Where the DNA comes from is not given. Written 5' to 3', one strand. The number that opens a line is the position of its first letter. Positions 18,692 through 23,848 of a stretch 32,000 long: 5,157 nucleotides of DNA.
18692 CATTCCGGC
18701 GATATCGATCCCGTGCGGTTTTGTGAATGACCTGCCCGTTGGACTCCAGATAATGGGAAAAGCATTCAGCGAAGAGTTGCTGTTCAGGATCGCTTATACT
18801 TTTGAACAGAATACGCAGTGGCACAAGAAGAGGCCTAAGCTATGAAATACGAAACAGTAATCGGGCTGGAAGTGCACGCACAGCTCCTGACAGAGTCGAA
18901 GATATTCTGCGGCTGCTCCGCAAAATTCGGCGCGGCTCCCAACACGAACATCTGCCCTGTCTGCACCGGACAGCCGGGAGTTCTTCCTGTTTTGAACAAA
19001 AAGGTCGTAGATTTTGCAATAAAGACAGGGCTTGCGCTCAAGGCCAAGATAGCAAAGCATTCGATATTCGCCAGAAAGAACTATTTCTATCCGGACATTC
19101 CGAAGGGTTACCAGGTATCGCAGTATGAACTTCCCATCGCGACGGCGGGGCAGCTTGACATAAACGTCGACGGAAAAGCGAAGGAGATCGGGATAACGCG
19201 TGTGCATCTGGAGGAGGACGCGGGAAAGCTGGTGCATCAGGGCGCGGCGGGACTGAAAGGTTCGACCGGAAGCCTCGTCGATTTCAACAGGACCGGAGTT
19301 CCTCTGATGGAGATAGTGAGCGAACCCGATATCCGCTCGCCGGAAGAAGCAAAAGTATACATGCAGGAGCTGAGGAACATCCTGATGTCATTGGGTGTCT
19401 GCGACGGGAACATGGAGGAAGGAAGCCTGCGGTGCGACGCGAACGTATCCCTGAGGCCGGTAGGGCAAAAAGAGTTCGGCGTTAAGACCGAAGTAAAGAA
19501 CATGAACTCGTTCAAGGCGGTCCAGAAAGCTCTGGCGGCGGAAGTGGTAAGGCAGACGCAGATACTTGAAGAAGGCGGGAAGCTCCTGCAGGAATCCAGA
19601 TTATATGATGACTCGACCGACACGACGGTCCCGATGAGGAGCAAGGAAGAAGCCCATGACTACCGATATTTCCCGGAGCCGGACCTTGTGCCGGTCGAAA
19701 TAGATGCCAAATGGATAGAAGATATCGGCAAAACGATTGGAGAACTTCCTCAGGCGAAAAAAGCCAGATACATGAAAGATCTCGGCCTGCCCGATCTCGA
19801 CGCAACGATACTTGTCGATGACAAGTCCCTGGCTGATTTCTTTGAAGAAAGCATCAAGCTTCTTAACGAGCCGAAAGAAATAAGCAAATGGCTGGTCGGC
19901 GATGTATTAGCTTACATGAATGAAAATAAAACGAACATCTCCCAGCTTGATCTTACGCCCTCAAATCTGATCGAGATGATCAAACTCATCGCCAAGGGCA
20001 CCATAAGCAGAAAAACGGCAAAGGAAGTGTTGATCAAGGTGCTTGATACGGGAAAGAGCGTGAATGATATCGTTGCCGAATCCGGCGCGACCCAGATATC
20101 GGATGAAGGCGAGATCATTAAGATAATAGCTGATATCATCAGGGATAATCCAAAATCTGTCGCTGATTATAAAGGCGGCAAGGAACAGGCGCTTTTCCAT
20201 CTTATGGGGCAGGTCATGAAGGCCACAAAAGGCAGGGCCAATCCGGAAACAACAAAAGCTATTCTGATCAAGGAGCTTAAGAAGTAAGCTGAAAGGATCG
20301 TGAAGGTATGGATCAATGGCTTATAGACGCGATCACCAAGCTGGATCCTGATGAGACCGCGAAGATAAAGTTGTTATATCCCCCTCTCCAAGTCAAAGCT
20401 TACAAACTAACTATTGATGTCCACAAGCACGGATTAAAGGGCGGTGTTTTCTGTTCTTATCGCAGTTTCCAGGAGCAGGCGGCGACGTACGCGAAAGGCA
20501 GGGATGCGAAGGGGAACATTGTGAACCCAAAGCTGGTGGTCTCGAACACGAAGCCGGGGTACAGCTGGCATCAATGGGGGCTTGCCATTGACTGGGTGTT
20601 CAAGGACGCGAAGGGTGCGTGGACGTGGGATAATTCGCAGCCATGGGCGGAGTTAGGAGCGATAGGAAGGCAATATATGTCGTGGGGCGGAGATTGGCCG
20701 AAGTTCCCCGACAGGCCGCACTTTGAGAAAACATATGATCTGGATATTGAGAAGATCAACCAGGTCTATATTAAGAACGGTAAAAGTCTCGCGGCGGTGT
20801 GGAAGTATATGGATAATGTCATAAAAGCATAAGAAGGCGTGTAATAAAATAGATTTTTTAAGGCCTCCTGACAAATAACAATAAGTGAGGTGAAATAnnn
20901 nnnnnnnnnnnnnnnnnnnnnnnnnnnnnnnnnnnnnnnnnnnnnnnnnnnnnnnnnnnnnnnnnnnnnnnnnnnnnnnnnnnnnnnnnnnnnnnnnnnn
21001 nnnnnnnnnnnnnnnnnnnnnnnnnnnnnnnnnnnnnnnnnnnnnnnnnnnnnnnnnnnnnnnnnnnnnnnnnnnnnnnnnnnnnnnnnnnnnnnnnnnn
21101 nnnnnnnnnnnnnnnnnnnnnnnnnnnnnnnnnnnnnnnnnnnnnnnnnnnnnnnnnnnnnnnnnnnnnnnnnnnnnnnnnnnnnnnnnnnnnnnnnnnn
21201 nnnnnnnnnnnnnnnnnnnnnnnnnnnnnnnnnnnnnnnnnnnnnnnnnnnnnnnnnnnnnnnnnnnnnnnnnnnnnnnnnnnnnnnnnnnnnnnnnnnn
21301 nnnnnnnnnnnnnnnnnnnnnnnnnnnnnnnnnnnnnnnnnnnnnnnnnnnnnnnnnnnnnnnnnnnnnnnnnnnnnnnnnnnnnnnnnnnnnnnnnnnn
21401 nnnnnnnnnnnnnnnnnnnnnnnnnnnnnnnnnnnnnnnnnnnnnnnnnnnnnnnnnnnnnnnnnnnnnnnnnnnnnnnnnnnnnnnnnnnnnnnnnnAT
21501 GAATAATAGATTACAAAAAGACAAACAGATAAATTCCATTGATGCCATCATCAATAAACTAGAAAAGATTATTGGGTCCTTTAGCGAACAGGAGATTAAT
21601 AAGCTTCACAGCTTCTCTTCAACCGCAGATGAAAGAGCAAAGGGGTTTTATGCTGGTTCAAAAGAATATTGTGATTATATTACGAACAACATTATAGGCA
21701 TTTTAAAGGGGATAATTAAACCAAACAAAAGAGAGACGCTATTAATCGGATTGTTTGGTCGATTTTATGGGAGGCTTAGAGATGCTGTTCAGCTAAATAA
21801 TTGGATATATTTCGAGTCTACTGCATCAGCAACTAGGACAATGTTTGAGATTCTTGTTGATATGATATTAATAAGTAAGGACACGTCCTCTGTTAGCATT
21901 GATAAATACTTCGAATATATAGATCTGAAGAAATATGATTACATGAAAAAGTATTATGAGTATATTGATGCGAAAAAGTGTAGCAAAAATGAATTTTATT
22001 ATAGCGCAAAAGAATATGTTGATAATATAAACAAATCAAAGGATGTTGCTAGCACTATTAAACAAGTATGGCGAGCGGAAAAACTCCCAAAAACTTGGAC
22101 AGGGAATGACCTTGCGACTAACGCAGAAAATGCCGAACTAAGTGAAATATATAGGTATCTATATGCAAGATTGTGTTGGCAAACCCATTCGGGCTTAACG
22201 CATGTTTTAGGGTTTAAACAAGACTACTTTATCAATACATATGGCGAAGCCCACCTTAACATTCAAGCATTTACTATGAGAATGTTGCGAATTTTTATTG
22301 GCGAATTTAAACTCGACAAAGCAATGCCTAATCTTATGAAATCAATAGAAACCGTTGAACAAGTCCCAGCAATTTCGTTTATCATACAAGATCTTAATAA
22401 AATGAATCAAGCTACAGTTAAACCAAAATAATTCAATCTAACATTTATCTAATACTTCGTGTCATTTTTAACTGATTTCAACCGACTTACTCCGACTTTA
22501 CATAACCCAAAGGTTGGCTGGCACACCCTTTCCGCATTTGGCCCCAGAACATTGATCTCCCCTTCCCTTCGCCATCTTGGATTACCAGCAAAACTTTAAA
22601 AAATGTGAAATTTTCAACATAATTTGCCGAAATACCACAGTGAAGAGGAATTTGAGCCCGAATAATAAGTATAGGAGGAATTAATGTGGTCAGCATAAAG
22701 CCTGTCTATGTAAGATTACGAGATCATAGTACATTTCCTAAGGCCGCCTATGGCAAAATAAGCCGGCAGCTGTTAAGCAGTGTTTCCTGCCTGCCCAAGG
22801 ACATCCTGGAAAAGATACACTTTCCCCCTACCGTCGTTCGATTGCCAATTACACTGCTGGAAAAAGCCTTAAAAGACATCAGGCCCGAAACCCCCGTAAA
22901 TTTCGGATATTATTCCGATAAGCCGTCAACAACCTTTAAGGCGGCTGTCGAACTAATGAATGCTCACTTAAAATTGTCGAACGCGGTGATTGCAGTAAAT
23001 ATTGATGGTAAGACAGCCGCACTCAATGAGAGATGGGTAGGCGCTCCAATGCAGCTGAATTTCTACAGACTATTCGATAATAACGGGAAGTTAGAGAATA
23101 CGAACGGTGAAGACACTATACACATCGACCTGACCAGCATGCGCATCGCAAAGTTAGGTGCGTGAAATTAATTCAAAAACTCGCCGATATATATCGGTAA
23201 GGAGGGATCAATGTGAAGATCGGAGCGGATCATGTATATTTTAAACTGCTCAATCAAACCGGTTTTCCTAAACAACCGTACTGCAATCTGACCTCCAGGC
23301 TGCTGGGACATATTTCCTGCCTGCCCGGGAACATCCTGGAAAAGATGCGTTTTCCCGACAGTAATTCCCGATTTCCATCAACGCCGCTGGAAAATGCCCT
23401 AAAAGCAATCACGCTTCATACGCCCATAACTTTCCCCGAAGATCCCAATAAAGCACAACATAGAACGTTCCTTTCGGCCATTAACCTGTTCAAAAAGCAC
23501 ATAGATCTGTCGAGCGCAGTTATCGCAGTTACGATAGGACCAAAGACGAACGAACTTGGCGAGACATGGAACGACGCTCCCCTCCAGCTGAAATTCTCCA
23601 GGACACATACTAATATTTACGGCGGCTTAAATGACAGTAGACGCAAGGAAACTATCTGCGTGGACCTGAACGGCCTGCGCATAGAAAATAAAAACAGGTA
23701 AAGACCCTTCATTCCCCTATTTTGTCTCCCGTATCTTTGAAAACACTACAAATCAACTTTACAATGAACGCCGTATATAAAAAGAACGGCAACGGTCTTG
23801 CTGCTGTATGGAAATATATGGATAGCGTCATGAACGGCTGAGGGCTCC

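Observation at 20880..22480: AT-rich two-gene cassette: membrane-anchored beta-domain protein overlapping an Rx5H (HEPN/DUF5677-like) helical protein; candidate defence or abortive-infection module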

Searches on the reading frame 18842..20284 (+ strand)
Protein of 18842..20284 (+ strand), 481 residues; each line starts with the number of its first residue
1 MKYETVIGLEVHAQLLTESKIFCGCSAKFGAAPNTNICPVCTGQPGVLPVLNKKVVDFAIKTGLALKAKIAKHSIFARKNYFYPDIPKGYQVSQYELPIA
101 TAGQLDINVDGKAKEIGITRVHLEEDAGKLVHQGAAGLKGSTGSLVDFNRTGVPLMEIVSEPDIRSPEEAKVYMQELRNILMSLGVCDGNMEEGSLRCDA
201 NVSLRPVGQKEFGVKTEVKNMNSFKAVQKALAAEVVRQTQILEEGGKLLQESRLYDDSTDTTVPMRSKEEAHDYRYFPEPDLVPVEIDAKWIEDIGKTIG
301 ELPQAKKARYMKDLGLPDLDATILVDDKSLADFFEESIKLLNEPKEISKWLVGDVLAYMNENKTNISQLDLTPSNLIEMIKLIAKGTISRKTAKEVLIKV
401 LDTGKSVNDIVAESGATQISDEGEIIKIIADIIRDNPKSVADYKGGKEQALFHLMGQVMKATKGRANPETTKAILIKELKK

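Call 82: find_related_loci(query=window:18842-20284:+, collection=genome_contigs, flank=10000)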
Query window:18842-20284:+ (481 aa) in genome_contigs; peptide patterns used: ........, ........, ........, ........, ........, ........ (x = any residue, [..] = any of these).
598 stretches matched a pattern (row limit reached: there are more); 581 encode a relative of the query (tblastn E <= 1e-3); the best 80 are kept; 80 distinct loci.
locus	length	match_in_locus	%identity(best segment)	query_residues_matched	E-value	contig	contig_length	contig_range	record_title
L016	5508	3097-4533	62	1-479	0e+0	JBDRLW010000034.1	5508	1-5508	MAG: bacterium isolate MEGAHIT-group-1.8 k141_12054207, whole genome shotgun sequence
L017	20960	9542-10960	56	1-475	0e+0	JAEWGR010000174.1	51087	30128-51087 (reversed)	MAG: Bacillota bacterium isolate OH_PBlB_39 k127_376785, whole genome shotgun sequence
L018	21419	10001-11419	55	1-475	1e-180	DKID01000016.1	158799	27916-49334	MAG TPA_asm: Nitrospina sp. UBA6727 UBA6727_contig_3482, whole genome shotgun sequence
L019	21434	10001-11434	55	2-480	2e-180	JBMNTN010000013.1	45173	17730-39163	MAG: Bacillota bacterium isolate SBF912SR2HQ0018 scaffold_3229_c1, whole genome shotgun sequence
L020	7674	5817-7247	55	1-479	1e-180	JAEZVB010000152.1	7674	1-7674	MAG: Bacillota bacterium isolate OH_PFB_106 k127_702973, whole genome shotgun sequence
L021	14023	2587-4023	55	1-481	8e-180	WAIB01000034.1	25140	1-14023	MAG: Nitrospinota bacterium isolate GoM_MAG_111B NODE_34_length_25140_cov_3.726782, whole genome shotgun sequence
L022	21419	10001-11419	56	1-475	2e-179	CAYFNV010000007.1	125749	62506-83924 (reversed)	MAG TPA_asm: uncultured Nitrospina sp. isolate ERP019367_co1_61 genome assembly, contig: NODE_203_length_125749_cov_27.3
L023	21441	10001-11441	77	1-480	4e-179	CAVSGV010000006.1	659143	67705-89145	MAG: uncultured bacterium isolate MFD01476.bin.2.44 genome assembly, contig: contig_89028, whole genome shotgun sequence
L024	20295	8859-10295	53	1-481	1e-178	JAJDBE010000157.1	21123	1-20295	MAG: Nitrospinaceae bacterium isolate OFTM6 OFTM6_156, whole genome shotgun sequence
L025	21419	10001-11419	56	1-475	1e-177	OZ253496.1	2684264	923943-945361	MAG: Nitrospinales bacterium isolate df65dd65-b23d-4177-8dc5-9078cc071d11 genome assembly, chromosome: 1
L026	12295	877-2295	55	1-475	2e-177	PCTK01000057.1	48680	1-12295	MAG: Nitrospinae bacterium CG22_combo_CG10-13_8_21_14_all_47_10 CG22_scaffold_332_c, whole genome shotgun sequence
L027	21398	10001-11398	56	1-468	6e-177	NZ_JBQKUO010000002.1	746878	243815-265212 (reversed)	Nitrospina sp. 32_T5 spades_4, whole genome shotgun sequence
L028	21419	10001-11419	55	1-475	1e-176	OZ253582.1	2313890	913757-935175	MAG: Nitrospinales bacterium isolate d88e25f9-fceb-4c12-a94a-4a5aae773960 genome assembly, chromosome: 1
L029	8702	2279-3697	55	1-475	5e-176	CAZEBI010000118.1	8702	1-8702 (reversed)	MAG TPA_asm: uncultured Nitrospina sp. isolate SRP215229_co1_186 genome assembly, contig: NODE_5687_length_8702_cov_11.2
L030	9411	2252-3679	52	1-481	7e-175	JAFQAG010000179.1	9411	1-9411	MAG: Clostridia bacterium isolate RGIG1636 Goat_Cecum-1__c494294, whole genome shotgun sequence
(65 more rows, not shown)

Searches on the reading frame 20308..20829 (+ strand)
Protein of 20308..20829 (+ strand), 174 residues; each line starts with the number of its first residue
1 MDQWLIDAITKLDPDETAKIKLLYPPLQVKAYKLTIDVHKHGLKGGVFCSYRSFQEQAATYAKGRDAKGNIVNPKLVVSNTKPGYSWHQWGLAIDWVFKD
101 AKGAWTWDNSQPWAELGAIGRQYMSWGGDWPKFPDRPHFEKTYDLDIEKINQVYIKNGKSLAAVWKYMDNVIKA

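Call 4: search_protein_families(library=pfam, proteins=[window:20308-20829:+], max_evalue=1)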
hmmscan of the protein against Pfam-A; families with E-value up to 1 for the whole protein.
window:20308-20829:+ (174 aa): 3 families
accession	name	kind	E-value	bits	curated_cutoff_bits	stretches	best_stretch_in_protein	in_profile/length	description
PF13539.11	Peptidase_M15_4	-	9.9e-10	39.3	25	1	81-141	3-70/70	D-alanyl-D-alanine carboxypeptidase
PF02557.22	VanY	-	4.3e-09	36.7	25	1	30-102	11-80/132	D-alanyl-D-alanine carboxypeptidase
PF24291.1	Ig_CFAP65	-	0.034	14.4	27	1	11-42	72-103/121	Cilia- and flagella-associated protein 65-like, Ig-like domain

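Call 7: search_protein_families(library=phrogs, proteins=[window:20308-20829:+], max_evalue=1)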
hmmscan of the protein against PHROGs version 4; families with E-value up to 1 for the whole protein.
window:20308-20829:+ (174 aa): 7 families
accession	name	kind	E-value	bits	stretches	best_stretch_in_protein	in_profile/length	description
phrog_2649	-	lysis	5.7e-19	70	1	18-151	8-137/261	endolysin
phrog_6523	-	lysis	1.2e-17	65.6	1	20-153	12-144/255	endolysin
phrog_15351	-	lysis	6.9e-17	62.7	1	37-154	35-149/289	endolysin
phrog_5115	-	moron, auxiliary metabolic gene and host takeover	2.3e-14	54.3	1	27-144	20-124/283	ferredoxin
phrog_465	-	lysis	1.6e-13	51.6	1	44-161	74-184/292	endolysin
phrog_1768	-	lysis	0.097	11.2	1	80-156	972-1053/1577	endolysin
phrog_13118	-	lysis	0.13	11.4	1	27-101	468-531/888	endolysin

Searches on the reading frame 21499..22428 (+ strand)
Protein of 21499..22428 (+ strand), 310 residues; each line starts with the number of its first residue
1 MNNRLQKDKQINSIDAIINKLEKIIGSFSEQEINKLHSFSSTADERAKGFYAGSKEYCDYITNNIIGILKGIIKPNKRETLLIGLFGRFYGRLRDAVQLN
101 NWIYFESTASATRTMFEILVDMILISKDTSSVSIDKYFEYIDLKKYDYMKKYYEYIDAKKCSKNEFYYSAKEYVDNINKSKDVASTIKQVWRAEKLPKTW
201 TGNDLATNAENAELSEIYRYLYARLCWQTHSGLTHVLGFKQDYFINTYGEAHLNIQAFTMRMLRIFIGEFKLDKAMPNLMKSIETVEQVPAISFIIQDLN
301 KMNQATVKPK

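Call 4: search_protein_families(library=pfam, proteins=[window:21499-22428:+], max_evalue=1)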
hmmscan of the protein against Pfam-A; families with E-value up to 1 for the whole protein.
window:21499-22428:+ (310 aa): 1 family
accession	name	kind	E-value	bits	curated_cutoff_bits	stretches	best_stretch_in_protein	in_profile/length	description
PF18928.5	DUF5677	-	1.3e-13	51.8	27.1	1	81-235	3-154/166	Family of unknown function (DUF5677)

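Call 5: search_protein_families(library=padloc, proteins=[window:21499-22428:+], max_evalue=1)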
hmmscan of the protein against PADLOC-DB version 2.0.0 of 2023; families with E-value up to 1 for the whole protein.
window:21499-22428:+ (310 aa): 0 families

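Call 6: search_protein_families(library=ncbifam, proteins=[window:21499-22428:+], max_evalue=1)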
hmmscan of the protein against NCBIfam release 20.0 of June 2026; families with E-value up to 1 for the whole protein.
window:21499-22428:+ (310 aa): 0 families

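Call 7: search_protein_families(library=phrogs, proteins=[window:21499-22428:+], max_evalue=1)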
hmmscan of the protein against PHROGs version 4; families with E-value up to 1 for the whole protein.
window:21499-22428:+ (310 aa): 1 family
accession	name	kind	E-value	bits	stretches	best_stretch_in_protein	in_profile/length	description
phrog_14691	-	unknown function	0.59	11.6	0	116-169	7-60/105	-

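Call 12: find_homologous_proteins(query=window:21499-22428:+)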
Query window:21499-22428:+ (310 aa): 1 proteins with E <= 0.001 among 901 candidates.
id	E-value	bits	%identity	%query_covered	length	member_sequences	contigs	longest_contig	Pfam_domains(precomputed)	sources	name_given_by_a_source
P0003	3.9e-203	691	100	100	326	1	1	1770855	PF18928.6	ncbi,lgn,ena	-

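Call 23: search_solved_structures(query=window:21499-22428:+, max_evalue=10)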
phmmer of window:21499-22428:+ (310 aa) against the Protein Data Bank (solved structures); distinct sequences matched with E-value up to 10: 1.
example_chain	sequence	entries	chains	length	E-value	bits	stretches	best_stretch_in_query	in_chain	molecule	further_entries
5t58_B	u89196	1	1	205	0.44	13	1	8-130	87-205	KLLA0E05809p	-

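Call 27: predict_structure(protein=window:21499-22428:+)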
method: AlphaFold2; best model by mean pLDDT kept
length: 310 residues; sequences in the alignment: 1
mean_pLDDT: 36.4   pTM: 0.26
mean pLDDT of the five models: 36.4, 35.9, 35.4, 32.2, 32.1
residues with pLDDT >= 90: 0; 70-90: 0; 50-70: 1; < 50: 309
segments of 3 or more residues with pLDDT < 50: 1-22, 24-310
pLDDT, mean of each block of 10 residues (from residue 1): 33 44 47 43 41 45 46 41 45 39 33 41 35 33 32 33 29 33 31 32 34 35 37 30 30 35 33 34 32 35 37
secondary structure, 60 per line:
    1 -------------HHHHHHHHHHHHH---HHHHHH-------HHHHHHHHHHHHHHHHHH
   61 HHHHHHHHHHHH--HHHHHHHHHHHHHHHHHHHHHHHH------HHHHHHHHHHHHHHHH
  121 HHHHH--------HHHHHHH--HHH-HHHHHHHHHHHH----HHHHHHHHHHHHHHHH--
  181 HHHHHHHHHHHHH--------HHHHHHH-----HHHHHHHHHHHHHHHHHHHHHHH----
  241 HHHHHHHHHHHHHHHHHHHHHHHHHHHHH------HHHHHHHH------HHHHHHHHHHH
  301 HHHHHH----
elements in order: H14-26 H30-35 H43-72 H75-98 H105-125 H134-140 H147-158 H163-178 H181-193 H202-208 H214-236 H241-269 H276-283 H290-306

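Call 29: search_dna_similar(query=window:21499-22428:+, collection=plasmids, mode=protein, max_evalue=0.001, max_rows=30)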
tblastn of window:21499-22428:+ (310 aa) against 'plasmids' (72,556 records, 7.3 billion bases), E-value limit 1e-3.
No match.

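Call 41: search_dna_similar(query=window:21499-22428:+, collection=phages, mode=protein, max_evalue=0.1, max_rows=30)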
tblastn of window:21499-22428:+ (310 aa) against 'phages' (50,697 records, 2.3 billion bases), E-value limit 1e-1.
No match.

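Call 62: find_homologous_proteins(query=window:21499-22428:+, max_evalue=10)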
Query window:21499-22428:+ (310 aa): 1 proteins with E <= 10 among 901 candidates.
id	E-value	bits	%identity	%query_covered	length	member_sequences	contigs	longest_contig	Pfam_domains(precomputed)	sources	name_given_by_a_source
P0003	3.9e-203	691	100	100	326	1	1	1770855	PF18928.6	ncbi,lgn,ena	-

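Call 80: search_protein_families(library=pfam, alignment_id=A5, max_evalue=10)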
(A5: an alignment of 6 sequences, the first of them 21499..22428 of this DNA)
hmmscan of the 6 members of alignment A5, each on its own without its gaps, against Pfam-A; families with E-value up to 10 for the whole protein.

A. member 1, window:21499-22428:+ (310 aa): 1 family
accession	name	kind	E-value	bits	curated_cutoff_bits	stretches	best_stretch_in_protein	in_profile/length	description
PF18928.5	DUF5677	-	1.3e-13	51.8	27.1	1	81-235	3-154/166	Family of unknown function (DUF5677)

B. families by the number of members that match (of 6 scanned): 3 families
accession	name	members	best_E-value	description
PF18928.5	DUF5677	6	1.3e-13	Family of unknown function (DUF5677)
PF00165.29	HTH_AraC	1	0.023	Bacterial regulatory helix-turn-helix proteins, AraC family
PF12684.13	DUF3799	1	0.12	PDDEXK-like domain of unknown function (DUF3799)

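Call 81: search_protein_families(library=padloc, alignment_id=A5, max_evalue=10)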
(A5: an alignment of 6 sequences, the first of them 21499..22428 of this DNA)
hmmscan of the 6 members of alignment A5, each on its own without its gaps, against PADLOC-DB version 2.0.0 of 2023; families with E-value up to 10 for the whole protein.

A. member 1, window:21499-22428:+ (310 aa): 0 families

B. families by the number of members that match (of 6 scanned): 0 families

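Call 93: search_solved_structures(query=A5, max_evalue=10, show_alignments=2)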
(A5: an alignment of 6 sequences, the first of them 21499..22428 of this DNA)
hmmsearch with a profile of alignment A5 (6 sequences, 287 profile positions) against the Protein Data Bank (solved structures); distinct sequences matched with E-value up to 10: 1.
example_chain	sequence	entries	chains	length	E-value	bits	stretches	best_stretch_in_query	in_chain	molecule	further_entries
3j6b_G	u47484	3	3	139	0.56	12.8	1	122-175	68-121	54S ribosomal protein L50, mitochondrial | Large ribosomal subunit protein bL9m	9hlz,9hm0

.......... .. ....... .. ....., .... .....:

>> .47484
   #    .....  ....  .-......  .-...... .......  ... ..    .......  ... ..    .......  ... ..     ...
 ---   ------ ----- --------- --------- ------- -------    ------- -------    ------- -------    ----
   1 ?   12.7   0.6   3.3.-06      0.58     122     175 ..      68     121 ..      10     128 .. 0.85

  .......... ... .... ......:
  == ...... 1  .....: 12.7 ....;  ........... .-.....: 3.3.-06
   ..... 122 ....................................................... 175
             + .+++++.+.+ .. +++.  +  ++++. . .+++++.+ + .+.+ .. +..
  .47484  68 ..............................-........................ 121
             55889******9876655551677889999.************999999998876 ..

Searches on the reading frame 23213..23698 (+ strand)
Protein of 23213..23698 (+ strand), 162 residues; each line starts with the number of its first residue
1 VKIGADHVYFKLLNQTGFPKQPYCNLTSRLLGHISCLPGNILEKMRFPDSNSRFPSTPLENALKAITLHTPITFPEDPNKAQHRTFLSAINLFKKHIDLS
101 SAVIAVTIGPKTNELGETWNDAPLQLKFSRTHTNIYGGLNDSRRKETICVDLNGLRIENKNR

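Call 4: search_protein_families(library=pfam, proteins=[window:23213-23698:+], max_evalue=1)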
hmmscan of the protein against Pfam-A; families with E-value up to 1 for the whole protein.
window:23213-23698:+ (162 aa): 0 families

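Call 5: search_protein_families(library=padloc, proteins=[window:23213-23698:+], max_evalue=1)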
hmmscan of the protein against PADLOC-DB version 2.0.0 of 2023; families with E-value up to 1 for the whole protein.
window:23213-23698:+ (162 aa): 0 families

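Call 6: search_protein_families(library=ncbifam, proteins=[window:23213-23698:+], max_evalue=1)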
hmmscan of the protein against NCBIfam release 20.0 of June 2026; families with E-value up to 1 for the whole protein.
window:23213-23698:+ (162 aa): 0 families

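Call 7: search_protein_families(library=phrogs, proteins=[window:23213-23698:+], max_evalue=1)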
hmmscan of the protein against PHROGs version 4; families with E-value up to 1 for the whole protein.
window:23213-23698:+ (162 aa): 1 family
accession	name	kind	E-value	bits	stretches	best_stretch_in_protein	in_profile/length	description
phrog_29562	-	unknown function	0.3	11.9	1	6-92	62-148/191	-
